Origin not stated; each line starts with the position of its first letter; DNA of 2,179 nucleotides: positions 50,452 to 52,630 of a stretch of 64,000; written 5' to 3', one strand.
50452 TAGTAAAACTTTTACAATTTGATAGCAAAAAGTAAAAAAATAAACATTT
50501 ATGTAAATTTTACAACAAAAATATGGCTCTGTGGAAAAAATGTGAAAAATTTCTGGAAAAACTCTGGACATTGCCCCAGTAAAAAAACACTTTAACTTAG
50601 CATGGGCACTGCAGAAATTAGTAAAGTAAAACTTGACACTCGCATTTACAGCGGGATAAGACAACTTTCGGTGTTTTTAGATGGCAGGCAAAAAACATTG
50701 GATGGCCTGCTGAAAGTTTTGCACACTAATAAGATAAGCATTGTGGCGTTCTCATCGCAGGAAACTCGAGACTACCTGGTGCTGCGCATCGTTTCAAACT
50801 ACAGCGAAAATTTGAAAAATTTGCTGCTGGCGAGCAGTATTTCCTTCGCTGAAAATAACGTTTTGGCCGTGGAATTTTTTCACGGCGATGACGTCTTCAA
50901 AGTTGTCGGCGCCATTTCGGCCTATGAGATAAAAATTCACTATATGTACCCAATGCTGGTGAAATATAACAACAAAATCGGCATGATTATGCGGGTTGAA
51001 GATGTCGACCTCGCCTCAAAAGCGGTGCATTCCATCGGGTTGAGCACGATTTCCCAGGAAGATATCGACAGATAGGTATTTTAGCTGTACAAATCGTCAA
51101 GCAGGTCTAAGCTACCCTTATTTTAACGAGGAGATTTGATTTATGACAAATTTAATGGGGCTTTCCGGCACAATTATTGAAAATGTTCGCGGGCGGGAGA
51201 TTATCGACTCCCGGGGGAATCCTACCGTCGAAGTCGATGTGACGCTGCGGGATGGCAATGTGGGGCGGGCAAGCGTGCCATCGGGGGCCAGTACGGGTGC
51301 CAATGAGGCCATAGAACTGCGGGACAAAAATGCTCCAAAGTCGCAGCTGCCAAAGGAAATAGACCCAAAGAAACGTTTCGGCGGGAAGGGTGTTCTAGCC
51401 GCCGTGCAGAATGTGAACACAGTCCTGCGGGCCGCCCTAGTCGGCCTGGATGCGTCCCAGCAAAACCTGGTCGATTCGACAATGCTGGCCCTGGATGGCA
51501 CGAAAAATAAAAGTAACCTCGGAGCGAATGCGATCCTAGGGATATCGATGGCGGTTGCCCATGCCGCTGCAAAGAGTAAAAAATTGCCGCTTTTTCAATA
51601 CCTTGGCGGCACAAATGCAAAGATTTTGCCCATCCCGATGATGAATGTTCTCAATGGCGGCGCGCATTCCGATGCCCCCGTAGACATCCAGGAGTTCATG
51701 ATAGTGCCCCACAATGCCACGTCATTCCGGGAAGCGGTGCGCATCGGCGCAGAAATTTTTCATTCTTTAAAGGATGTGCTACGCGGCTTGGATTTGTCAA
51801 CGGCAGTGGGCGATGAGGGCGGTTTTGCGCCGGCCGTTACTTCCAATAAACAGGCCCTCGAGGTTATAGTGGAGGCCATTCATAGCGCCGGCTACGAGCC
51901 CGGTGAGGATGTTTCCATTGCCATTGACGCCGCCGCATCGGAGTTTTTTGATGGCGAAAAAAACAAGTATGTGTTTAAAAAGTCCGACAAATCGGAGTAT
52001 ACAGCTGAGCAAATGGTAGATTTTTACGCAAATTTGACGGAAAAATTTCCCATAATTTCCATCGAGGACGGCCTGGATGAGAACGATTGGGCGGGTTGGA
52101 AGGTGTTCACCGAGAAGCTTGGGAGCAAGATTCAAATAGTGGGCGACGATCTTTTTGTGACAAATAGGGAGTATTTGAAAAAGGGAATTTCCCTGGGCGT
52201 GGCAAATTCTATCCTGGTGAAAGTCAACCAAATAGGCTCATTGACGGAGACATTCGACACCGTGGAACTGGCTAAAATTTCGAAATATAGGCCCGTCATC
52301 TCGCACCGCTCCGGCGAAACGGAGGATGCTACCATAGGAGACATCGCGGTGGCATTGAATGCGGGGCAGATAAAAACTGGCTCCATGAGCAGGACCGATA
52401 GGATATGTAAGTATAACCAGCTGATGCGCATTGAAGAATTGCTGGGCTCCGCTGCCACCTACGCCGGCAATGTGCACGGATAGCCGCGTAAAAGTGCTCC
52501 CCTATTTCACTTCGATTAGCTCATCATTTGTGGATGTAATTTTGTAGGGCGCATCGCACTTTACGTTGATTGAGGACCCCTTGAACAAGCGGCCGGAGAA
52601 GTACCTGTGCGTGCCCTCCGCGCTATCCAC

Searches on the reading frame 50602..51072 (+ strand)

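Call 46: search_protein_families(library=pfam, proteins=[window:50602-51072:+], max_evalue=0.001)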
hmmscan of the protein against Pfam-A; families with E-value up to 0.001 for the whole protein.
window:50602-51072:+ (157 aa): 1 family
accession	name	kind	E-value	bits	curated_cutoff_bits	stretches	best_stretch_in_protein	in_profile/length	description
PF19571.5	ACT_8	-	5.4e-12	46.1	23.5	1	19-155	3-138/141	ACT domain pair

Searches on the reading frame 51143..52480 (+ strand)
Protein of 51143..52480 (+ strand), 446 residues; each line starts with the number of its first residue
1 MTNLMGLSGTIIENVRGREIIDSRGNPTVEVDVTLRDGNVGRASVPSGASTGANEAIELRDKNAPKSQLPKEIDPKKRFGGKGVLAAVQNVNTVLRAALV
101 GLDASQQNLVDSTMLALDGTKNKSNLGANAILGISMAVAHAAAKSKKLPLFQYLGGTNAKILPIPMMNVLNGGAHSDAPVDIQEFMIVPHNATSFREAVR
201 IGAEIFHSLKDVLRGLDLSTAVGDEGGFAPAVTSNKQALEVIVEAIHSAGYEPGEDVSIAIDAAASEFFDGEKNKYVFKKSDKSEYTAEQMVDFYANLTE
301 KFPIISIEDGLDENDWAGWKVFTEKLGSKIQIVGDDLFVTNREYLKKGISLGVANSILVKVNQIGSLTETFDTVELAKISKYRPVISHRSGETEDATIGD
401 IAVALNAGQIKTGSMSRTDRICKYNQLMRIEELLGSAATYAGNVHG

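Call 46: search_protein_families(library=pfam, proteins=[window:51143-52480:+], max_evalue=0.001)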
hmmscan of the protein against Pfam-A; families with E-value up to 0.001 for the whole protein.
window:51143-52480:+ (446 aa): 2 families
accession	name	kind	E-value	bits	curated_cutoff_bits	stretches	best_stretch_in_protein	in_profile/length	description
PF00113.28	Enolase_C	-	3.8e-125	417.5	21.5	1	160-443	2-290/296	Enolase, C-terminal TIM barrel domain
PF03952.21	Enolase_N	-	4.4e-56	189.1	35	1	12-154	1-131/131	Enolase, N-terminal domain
